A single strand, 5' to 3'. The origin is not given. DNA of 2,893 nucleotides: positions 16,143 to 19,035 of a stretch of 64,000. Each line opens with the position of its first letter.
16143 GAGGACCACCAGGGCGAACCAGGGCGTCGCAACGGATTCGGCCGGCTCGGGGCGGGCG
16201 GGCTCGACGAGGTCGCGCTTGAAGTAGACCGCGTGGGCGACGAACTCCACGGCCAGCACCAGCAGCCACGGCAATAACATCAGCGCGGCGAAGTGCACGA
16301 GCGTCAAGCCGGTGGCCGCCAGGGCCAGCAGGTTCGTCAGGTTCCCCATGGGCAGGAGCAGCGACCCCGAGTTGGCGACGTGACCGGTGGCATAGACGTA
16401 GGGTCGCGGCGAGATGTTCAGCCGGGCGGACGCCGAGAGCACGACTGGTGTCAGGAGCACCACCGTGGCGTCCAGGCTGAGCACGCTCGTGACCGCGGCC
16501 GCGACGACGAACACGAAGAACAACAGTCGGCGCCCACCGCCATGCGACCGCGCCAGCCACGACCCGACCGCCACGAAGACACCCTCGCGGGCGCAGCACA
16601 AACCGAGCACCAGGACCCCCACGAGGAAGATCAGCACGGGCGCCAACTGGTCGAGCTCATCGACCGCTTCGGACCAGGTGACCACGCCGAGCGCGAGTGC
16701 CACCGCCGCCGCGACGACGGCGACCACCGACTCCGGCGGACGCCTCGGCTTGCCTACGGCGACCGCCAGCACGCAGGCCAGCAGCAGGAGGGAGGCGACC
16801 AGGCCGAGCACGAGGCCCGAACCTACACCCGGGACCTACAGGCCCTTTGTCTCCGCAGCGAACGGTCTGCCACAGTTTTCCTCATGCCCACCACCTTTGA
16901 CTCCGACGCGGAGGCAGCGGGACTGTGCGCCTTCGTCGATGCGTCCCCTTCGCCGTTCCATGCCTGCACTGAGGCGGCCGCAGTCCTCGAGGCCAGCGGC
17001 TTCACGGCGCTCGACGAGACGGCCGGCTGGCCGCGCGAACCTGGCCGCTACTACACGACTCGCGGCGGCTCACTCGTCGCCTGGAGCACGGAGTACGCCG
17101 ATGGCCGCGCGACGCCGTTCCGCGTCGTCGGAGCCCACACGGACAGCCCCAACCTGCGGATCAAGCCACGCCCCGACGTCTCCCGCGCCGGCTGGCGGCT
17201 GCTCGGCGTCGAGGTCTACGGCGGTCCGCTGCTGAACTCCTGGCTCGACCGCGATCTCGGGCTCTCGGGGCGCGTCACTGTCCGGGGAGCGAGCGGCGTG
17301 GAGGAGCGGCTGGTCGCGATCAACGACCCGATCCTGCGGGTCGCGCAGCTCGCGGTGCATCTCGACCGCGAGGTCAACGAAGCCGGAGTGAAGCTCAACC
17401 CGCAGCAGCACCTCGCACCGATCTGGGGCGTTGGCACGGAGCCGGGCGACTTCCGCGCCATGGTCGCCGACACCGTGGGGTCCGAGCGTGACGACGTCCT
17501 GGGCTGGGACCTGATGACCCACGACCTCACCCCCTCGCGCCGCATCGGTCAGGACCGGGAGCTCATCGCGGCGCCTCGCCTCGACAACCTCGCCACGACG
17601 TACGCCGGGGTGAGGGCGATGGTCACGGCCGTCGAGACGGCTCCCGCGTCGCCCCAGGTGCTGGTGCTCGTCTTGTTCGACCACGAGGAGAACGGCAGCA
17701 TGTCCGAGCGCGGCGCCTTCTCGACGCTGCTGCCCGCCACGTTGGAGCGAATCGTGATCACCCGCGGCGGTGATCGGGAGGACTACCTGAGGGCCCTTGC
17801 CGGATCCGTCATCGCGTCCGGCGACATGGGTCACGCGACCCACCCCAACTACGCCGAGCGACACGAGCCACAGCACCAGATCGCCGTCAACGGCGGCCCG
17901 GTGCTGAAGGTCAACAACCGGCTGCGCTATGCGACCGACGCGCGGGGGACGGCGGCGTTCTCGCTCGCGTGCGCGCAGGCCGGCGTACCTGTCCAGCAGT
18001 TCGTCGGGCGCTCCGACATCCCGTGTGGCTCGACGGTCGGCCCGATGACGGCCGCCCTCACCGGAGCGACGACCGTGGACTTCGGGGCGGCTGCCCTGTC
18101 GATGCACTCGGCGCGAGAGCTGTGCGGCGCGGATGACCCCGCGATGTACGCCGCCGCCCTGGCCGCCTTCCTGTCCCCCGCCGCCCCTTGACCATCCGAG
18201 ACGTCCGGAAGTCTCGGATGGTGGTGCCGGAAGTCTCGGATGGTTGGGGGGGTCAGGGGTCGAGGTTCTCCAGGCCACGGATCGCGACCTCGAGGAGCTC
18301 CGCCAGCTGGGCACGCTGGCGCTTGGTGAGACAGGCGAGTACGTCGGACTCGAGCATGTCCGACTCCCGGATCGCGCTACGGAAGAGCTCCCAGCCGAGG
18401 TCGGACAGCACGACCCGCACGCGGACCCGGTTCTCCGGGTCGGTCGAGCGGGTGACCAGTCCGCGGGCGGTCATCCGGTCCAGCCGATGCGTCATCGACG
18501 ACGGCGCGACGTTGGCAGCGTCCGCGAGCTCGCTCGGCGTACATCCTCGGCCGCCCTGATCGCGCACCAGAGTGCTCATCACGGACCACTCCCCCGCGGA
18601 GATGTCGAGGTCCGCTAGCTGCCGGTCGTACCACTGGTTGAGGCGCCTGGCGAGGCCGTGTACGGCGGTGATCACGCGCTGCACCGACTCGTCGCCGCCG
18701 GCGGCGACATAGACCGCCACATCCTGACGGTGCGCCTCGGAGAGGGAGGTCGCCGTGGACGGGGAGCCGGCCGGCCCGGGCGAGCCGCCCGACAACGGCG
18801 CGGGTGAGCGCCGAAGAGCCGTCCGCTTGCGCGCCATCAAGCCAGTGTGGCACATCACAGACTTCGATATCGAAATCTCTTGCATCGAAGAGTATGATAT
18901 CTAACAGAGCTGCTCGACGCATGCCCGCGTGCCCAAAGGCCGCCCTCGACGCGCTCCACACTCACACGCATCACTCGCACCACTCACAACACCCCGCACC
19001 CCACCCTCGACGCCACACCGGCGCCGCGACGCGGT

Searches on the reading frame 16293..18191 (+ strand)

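Call 60: search_protein_families(library=pfam, proteins=[window:16293-18191:+], max_evalue=0.00001)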
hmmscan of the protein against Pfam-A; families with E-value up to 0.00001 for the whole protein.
window:16293-18191:+ (632 aa): 1 family
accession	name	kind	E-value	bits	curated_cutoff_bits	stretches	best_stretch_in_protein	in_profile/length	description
PF02127.20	Peptidase_M18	-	5.1e-124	414.8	24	1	214-626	1-431/432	Aminopeptidase I zinc metalloprotease (M18)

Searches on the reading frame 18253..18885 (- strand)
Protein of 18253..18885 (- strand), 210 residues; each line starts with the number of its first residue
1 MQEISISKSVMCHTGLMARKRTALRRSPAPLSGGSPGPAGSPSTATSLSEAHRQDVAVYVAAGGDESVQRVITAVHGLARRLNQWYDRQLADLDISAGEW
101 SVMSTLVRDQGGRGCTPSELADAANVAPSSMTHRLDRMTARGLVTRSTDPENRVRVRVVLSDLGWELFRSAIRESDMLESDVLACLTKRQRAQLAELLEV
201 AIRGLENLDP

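Call 60: search_protein_families(library=pfam, proteins=[window:18253-18885:-], max_evalue=0.00001)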
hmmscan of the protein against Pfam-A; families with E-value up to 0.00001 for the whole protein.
window:18253-18885:- (210 aa): 2 families
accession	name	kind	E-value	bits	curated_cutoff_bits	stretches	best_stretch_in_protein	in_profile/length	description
PF01047.28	MarR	-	4.8e-10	39.6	24.6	1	96-153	2-56/59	MarR family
PF12802.13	MarR_2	-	6.4e-09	36.3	27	1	94-153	2-59/61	MarR family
